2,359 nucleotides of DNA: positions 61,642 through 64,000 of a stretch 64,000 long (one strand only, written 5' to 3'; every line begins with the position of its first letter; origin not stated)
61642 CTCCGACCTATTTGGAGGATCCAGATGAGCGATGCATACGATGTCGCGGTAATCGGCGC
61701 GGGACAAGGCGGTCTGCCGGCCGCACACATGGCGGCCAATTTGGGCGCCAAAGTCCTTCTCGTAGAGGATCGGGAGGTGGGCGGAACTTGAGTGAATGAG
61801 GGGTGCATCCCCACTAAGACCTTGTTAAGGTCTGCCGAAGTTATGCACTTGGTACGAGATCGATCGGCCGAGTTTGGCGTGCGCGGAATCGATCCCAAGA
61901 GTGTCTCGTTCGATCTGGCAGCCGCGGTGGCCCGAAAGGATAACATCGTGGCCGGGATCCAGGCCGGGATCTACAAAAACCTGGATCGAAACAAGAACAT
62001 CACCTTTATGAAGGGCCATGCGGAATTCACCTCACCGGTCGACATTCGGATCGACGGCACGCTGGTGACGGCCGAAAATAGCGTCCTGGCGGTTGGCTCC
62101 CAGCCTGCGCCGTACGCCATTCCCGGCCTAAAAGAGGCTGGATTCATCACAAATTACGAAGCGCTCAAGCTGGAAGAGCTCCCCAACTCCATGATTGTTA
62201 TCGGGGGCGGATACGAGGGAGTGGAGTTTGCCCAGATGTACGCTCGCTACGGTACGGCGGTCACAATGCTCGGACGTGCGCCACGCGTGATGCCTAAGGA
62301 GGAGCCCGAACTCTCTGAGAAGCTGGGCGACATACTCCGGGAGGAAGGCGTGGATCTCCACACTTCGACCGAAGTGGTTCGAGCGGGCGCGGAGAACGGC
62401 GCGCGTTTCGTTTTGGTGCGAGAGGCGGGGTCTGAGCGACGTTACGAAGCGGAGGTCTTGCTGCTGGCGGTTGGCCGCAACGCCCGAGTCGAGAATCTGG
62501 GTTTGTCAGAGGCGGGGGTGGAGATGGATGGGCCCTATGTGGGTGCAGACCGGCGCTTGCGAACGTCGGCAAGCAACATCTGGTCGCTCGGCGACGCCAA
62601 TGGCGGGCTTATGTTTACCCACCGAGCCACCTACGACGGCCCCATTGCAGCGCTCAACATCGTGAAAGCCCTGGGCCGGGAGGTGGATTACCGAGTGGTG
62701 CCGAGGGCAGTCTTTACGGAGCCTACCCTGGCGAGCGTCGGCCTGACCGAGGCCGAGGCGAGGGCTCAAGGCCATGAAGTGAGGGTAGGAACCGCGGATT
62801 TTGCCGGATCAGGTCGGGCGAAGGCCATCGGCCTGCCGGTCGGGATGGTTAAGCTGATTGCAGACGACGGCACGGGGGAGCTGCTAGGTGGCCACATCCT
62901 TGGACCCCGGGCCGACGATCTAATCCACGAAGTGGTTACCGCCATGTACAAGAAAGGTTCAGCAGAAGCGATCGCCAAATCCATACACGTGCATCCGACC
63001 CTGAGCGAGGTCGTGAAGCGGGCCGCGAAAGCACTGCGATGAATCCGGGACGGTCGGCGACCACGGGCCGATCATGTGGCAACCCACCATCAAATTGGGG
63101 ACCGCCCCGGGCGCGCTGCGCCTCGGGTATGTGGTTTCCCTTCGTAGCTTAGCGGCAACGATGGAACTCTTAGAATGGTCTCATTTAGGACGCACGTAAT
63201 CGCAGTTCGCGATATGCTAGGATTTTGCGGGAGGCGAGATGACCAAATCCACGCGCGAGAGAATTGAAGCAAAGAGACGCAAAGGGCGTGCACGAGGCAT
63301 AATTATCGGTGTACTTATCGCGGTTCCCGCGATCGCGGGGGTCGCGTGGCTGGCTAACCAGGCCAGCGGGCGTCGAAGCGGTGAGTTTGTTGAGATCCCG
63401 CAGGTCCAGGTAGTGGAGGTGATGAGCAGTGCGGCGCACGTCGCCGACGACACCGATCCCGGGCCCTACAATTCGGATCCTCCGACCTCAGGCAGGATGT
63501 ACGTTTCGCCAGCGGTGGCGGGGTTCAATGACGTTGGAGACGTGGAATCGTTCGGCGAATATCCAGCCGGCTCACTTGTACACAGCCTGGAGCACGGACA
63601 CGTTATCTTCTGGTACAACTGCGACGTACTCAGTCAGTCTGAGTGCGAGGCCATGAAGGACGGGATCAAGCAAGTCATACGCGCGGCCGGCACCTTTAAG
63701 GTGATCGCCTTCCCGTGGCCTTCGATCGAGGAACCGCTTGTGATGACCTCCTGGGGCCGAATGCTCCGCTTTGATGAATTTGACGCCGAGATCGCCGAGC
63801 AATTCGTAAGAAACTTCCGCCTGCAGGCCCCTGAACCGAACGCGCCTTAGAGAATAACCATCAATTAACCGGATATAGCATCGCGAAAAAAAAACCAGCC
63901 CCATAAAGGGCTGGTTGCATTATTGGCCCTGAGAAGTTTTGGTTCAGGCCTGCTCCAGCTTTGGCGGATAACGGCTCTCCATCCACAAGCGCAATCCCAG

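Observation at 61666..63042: Flavoprotein disulfide reductase with selenocysteine replacing the substrate-facing Cys of the CxxxxC redox centre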

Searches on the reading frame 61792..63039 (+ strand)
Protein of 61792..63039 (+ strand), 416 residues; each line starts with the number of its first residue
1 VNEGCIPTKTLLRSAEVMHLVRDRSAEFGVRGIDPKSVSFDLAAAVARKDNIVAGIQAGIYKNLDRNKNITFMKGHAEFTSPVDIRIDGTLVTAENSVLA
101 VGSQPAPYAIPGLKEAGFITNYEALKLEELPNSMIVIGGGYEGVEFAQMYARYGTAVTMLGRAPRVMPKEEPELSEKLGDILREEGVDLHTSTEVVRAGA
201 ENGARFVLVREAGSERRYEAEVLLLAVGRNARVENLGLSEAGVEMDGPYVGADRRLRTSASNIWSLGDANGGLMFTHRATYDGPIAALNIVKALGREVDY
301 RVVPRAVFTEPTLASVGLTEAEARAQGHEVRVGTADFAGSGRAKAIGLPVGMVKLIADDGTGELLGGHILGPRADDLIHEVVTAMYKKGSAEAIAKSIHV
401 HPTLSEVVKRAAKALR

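Call 17: find_related_loci(query=window:61792-63039:+, collection=genome_contigs, flank=10000)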
Query window:61792-63039:+ (416 aa) in genome_contigs; peptide patterns used: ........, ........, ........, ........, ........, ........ (x = any residue, [..] = any of these).
313 stretches matched a pattern; 50 encode a relative of the query (tblastn E <= 1e-3); 50 distinct loci.
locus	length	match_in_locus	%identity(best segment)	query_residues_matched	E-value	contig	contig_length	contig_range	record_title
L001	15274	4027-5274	83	1-416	0e+0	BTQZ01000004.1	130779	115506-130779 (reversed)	MAG: Anaerolineae bacterium BMS9Abin28 DNA, NODE_6_length_130779, whole genome shotgun sequence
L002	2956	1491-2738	84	1-416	0e+0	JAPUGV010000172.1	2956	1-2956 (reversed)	MAG: Chloroflexota bacterium isolate KW1-S05_108 KW1-S05_108_cg172, whole genome shotgun sequence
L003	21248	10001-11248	83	1-416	0e+0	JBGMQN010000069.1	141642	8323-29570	MAG: Anaerolineales bacterium isolate N04_S1C25542 S1CNODE_1_length_141642_cov_48.844965, whole genome shotgun sequence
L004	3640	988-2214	74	1-409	0e+0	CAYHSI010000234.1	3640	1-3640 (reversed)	MAG TPA_asm: uncultured Anaerolineaceae bacterium isolate ERP119705_co14_525 genome assembly, contig: NODE_56445_length_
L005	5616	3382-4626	71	1-415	0e+0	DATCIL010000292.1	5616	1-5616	MAG TPA_asm: Anaerolineales bacterium isolate SMAG_U7858 k141_2697974, whole genome shotgun sequence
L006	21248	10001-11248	65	1-416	0e+0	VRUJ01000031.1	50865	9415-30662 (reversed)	MAG: Chloroflexota bacterium isolate MohnsGC08_bin188 NODE_31_length_50865_cov_54.371663, whole genome shotgun sequence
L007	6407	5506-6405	69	1-300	2e-137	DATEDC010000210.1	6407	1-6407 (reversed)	MAG TPA_asm: Anaerolineales bacterium isolate SMAG_U8288 k141_3314747, whole genome shotgun sequence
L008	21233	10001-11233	36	1-413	3e-82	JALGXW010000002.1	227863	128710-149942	MAG: Candidatus Hebobacterum abditum isolate M3-44_Bin_391 M3-44_Bin_391_scaffold_17, whole genome shotgun sequence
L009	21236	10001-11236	36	1-412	3e-72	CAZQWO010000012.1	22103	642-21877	MAG TPA_asm: uncultured Dehalococcoidaceae bacterium isolate binchicken_co332_95 genome assembly, contig: NODE_339_lengt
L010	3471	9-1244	37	1-412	2e-71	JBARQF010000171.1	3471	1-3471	MAG: Dehalococcoidales bacterium isolate MFD13432_ilm_asm_bin21 k127_238281, whole genome shotgun sequence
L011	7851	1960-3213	35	1-416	2e-67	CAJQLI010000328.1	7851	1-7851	MAG: uncultured Alphaproteobacteria bacterium isolate 0.2_20180522_Bin_156_sub_1 genome assembly, contig: c_000000013743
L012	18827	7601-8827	34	1-408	2e-67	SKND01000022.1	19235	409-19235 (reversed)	MAG: Bacteroidales bacterium isolate CSSed162cmA_274 CSSed16-2cmA-6197, whole genome shotgun sequence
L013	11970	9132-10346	37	1-413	4e-65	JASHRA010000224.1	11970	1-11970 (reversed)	MAG: Candidatus Dormiibacterota bacterium isolate JOPF089 JOPF_NEAR_contig_1272067, whole genome shotgun sequence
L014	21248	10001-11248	33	1-415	4e-64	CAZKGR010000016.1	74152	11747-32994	MAG TPA_asm: uncultured bacterium isolate binchicken_co142_310 genome assembly, contig: NODE_848_length_74152_cov_27.779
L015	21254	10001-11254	33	1-414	5e-63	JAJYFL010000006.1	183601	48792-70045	MAG: bacterium isolate DBS1-2.bin29 NODE_33_length_183601_cov_11.362269, whole genome shotgun sequence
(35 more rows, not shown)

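Call 19: find_related_loci(query=window:61792-63039:+, collection=metagenome_contigs, flank=6000)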
Query window:61792-63039:+ (416 aa) in metagenome_contigs; peptide patterns used: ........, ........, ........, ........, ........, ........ (x = any residue, [..] = any of these).
384 stretches matched a pattern; 43 encode a relative of the query (tblastn E <= 1e-3); 43 distinct loci.
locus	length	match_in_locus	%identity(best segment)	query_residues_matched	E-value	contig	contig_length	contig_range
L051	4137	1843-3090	94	1-416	0e+0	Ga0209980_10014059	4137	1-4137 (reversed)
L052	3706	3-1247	83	2-416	0e+0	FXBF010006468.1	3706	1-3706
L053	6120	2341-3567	73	1-409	0e+0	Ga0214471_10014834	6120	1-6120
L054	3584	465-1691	73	1-409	0e+0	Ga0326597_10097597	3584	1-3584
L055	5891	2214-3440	73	1-409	0e+0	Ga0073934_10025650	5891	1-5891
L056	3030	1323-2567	70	1-415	0e+0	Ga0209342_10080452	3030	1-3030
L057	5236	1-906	97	115-416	0e+0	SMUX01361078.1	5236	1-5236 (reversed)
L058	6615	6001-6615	91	1-205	7e-123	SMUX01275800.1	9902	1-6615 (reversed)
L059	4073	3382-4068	69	1-229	3e-105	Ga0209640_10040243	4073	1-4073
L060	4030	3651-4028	98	1-126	4e-78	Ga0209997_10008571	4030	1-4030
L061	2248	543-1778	37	1-412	1e-74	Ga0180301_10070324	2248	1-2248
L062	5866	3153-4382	36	1-413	2e-70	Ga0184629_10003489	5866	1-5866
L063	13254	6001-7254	35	1-416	8e-68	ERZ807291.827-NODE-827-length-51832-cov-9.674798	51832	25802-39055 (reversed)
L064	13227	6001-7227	34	1-408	7e-68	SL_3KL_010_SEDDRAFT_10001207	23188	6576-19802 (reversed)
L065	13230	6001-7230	36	1-413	7e-68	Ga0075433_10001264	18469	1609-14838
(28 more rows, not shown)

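Call 37: search_protein_representatives(protein=window:61792-63039:+)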
Query: 416 residues. Proteins with E-value up to 0.001 (for the whole library): 35262; up to 1e-10: 17831; up to 1e-30: 5019. The best 150 are listed.
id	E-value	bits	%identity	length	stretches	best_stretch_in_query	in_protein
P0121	1.6e-105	369.9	59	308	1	118-415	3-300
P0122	2.1e-103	362.9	47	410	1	6-416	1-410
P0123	5.4e-90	318.8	42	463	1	2-416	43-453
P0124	9.1e-89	314.7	42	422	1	1-415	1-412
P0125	1.9e-87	310.4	42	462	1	1-413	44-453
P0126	5.8e-85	302.2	41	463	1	4-409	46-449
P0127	1.5e-84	300.9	40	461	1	3-408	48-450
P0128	4.3e-84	299.3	42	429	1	4-411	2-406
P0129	1.6e-83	297.5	41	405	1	22-415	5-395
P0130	8.8e-83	295.0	43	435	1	6-413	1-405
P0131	2.7e-82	293.4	52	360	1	37-347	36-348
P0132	1.2e-81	291.3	41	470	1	2-412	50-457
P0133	1.5e-80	287.7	40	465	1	3-412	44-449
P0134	2.1e-79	283.9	40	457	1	4-412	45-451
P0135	3.5e-79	283.2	38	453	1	1-412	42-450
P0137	6.6e-77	275.7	40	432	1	1-410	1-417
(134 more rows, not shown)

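Call 40: find_encoding_contigs(protein=P0124, flank=8000, max_places=2)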
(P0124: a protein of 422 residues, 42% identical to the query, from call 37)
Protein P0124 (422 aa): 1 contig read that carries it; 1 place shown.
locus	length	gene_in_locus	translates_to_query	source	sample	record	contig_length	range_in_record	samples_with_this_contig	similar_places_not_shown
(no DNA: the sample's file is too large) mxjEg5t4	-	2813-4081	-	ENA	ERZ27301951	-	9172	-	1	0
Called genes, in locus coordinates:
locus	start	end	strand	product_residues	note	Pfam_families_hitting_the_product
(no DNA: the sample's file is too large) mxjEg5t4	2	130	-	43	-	?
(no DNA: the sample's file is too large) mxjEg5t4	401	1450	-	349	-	PF07731:Cu-oxidase_2 (weak), PF07732:Cu-oxidase_3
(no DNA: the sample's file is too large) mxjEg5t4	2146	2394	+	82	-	-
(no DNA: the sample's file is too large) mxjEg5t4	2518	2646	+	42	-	-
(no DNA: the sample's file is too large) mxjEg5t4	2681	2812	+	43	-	PF07992:Pyr_redox_2 (weak), PF00890:FAD_binding_2 (weak), PF01266:DAO, PF12831:FAD_oxidored (weak), PF13450:NAD_binding_8 (weak)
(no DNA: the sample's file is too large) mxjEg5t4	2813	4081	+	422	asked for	PF07992:Pyr_redox_2, PF03486:HI0933_like (faint), PF13738:Pyr_redox_3, PF00070:Pyr_redox, PF02852:Pyr_redox_dim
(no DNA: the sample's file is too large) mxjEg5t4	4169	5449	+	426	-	PF00990:GGDEF, PF00563:EAL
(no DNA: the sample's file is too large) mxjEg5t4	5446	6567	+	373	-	PF00989:PAS, PF08448:PAS_4, PF13426:PAS_9, PF00512:HisKA, PF02518:HATPase_c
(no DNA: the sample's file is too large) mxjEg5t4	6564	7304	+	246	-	PF00072:Response_reg, PF00486:Trans_reg_C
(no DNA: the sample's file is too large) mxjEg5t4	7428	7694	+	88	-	-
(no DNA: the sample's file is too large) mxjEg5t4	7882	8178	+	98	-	PF00936:BMC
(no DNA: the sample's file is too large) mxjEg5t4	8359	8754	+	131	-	-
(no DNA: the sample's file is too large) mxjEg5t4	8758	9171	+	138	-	?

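Call 41: find_encoding_contigs(protein=P0122, flank=8000, max_places=2)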
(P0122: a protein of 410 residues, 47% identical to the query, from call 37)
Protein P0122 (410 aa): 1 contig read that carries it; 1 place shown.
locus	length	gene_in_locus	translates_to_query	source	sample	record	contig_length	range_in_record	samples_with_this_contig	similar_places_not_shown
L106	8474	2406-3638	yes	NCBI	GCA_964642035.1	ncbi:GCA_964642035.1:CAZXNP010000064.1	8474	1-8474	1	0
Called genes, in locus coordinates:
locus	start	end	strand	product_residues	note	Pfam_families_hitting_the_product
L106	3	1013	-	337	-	?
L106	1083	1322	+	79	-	-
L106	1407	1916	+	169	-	PF00376:MerR, PF13411:MerR_1, PF09278:MerR-DNA-bind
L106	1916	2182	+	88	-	-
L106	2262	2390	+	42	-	PF01262:AlaDh_PNT_C (weak), PF07992:Pyr_redox_2 (weak), PF12831:FAD_oxidored (weak)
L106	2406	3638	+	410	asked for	PF07992:Pyr_redox_2, PF13738:Pyr_redox_3, PF00070:Pyr_redox, PF02852:Pyr_redox_dim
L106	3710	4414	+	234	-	-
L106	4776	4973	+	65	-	-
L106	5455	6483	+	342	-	PF12849:PBP_like_2, PF12727:PBP_like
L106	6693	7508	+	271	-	PF00528:BPD_transp_1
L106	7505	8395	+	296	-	PF00528:BPD_transp_1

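Call 65: find_encoding_contigs(protein=P0137, flank=6000, max_places=2)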
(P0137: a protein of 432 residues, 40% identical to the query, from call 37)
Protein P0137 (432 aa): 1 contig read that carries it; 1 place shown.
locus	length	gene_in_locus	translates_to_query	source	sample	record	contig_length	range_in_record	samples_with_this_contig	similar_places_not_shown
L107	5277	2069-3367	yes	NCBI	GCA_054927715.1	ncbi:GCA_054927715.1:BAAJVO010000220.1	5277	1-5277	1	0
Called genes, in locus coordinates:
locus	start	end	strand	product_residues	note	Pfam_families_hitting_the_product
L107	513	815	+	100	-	-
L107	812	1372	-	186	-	-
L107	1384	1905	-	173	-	-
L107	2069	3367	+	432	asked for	PF07992:Pyr_redox_2, PF13738:Pyr_redox_3, PF00070:Pyr_redox, PF02852:Pyr_redox_dim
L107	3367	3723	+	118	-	PF12840:HTH_20, PF01022:HTH_5, PF21476:PF0610-like_N (faint)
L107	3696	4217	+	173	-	PF07274:DUF1440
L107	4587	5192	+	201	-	-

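Call 66: find_encoding_contigs(protein=P0130, flank=6000, max_places=2)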
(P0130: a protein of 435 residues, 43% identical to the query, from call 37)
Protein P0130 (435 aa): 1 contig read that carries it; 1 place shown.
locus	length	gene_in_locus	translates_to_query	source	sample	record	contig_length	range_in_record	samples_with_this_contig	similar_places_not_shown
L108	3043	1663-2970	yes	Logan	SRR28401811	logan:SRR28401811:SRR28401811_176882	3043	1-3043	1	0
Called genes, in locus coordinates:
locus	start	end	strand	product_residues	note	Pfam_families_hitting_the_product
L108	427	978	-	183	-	PF18423:zf_CopZ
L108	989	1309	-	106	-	PF01022:HTH_5, PF12840:HTH_20 (weak)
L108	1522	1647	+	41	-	-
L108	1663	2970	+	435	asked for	PF07992:Pyr_redox_2, PF00070:Pyr_redox, PF02852:Pyr_redox_dim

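Call 72: list_cluster_members(proteins=[window:61792-63039:+, P0001, P0097, P0042, P0111])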
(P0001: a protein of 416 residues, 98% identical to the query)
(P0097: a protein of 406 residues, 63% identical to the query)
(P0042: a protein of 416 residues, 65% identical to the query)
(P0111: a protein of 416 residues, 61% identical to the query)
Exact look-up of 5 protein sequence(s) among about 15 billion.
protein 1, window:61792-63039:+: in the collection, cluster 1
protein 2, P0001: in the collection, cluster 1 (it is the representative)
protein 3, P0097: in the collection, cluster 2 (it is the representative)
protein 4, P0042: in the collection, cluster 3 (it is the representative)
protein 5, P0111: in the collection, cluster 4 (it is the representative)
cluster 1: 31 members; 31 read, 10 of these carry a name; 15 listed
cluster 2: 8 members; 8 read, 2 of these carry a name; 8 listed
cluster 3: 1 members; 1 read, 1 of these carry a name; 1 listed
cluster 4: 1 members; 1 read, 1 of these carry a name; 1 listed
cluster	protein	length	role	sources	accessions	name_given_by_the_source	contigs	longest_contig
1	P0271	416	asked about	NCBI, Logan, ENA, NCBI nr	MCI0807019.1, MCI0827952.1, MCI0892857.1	MAG: NAD(P)/FAD-dependent oxidoreductase [Chloroflexi bacterium] | NAD(P)/FAD-dependent oxidoreductase [Chloroflexota bacterium]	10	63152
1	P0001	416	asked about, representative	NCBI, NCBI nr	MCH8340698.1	MAG: NAD(P)/FAD-dependent oxidoreductase [Chloroflexi bacterium] | NAD(P)/FAD-dependent oxidoreductase [Chloroflexota bacterium]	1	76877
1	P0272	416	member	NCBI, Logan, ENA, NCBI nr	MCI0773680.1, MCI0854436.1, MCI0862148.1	MAG: NAD(P)/FAD-dependent oxidoreductase [Chloroflexi bacterium] | NAD(P)/FAD-dependent oxidoreductase [Chloroflexota bacterium]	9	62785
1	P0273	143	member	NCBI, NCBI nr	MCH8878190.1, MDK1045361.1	MAG: NAD(P)/FAD-dependent oxidoreductase [Chloroflexi bacterium] | NAD(P)/FAD-dependent oxidoreductase [Chloroflexota bacterium]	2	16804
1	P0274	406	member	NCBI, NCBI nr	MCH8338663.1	MAG: NAD(P)/FAD-dependent oxidoreductase [Chloroflexi bacterium] | NAD(P)/FAD-dependent oxidoreductase [Chloroflexota bacterium]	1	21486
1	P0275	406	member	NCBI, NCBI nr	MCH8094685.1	MAG: NAD(P)/FAD-dependent oxidoreductase [Chloroflexi bacterium] | NAD(P)/FAD-dependent oxidoreductase [Chloroflexota bacterium]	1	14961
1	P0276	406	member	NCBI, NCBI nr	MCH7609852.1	MAG: NAD(P)/FAD-dependent oxidoreductase [Chloroflexi bacterium] | NAD(P)/FAD-dependent oxidoreductase [Chloroflexota bacterium]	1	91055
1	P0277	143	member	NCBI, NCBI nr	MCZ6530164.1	MAG: hypothetical protein O6949_07505 [Chloroflexi bacterium] | hypothetical protein [Chloroflexota bacterium]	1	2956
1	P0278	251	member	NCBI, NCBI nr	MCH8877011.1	MAG: FAD-dependent oxidoreductase, partial [Chloroflexi bacterium] | FAD-dependent oxidoreductase [Chloroflexota bacterium]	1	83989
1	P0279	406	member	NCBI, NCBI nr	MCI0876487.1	MAG: NAD(P)/FAD-dependent oxidoreductase [Chloroflexi bacterium] | NAD(P)/FAD-dependent oxidoreductase [Chloroflexota bacterium]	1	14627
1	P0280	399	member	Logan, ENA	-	-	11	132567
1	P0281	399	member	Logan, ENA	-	-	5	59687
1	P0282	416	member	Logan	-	-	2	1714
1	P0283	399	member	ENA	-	-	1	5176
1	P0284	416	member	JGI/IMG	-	-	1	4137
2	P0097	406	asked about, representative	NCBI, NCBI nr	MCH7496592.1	MAG: NAD(P)/FAD-dependent oxidoreductase [Candidatus Marinimicrobia bacterium] | NAD(P)/FAD-dependent oxidoreductase [Candidatus Neomarinimicrobiota bacterium]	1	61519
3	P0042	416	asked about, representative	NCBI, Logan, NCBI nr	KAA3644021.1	MAG: dihydrolipoamide dehydrogenase [Chloroflexi bacterium] | MAG: dihydrolipoamide dehydrogenase [Chloroflexota bacterium]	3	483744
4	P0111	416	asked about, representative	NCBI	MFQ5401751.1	MAG: dihydrolipoyl dehydrogenase family protein [Anaerolineae bacterium]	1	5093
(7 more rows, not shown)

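Call 73: find_encoding_contigs(protein=P0129, flank=8000, max_places=2)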
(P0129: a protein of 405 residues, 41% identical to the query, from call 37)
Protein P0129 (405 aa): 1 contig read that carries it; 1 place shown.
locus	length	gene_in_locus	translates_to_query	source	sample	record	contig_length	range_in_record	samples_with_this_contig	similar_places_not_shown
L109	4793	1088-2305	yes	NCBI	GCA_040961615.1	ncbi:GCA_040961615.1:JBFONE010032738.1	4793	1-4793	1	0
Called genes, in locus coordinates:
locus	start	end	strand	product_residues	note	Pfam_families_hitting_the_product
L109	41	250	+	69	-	-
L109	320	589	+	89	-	PF18423:zf_CopZ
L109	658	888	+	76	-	PF00403:HMA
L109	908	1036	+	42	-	-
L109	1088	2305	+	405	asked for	PF07992:Pyr_redox_2, PF01266:DAO (faint), PF03486:HI0933_like (faint), PF13434:Lys_Orn_oxgnase (faint), PF13738:Pyr_redox_3, PF00070:Pyr_redox, PF02852:Pyr_redox_dim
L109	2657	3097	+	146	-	-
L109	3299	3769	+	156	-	-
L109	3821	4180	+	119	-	PF00085:Thioredoxin, PF14595:Thioredoxin_9 (weak), PF13098:Thioredoxin_2, PF13728:TraF (weak), PF13905:Thioredoxin_8 (faint)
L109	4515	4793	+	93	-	?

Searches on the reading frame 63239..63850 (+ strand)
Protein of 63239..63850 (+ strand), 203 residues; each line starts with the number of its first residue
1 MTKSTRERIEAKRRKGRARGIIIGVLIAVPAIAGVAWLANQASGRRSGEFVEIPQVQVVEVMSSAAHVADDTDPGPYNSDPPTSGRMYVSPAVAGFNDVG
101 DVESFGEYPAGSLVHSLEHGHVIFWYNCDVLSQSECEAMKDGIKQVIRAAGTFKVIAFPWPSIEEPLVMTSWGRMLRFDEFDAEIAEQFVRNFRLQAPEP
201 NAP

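Call 7: search_protein_families(library=pfam, proteins=[window:63239-63850:+])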
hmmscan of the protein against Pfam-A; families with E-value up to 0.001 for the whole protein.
window:63239-63850:+ (203 aa): 1 family
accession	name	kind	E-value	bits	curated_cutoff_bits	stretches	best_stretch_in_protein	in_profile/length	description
PF11303.13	DUF3105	-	2.3e-19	70.2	25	1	76-202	9-126/130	Protein of unknown function (DUF3105)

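Call 8: search_protein_families(library=ncbifam, proteins=[window:63239-63850:+])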
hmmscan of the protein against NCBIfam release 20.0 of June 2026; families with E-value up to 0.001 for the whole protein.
window:63239-63850:+ (203 aa): 0 families

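Call 63: search_protein_families(library=ncbifam, proteins=[window:63239-63850:+], max_evalue=0.01)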
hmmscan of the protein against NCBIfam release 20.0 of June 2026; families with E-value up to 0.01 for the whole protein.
window:63239-63850:+ (203 aa): 0 families
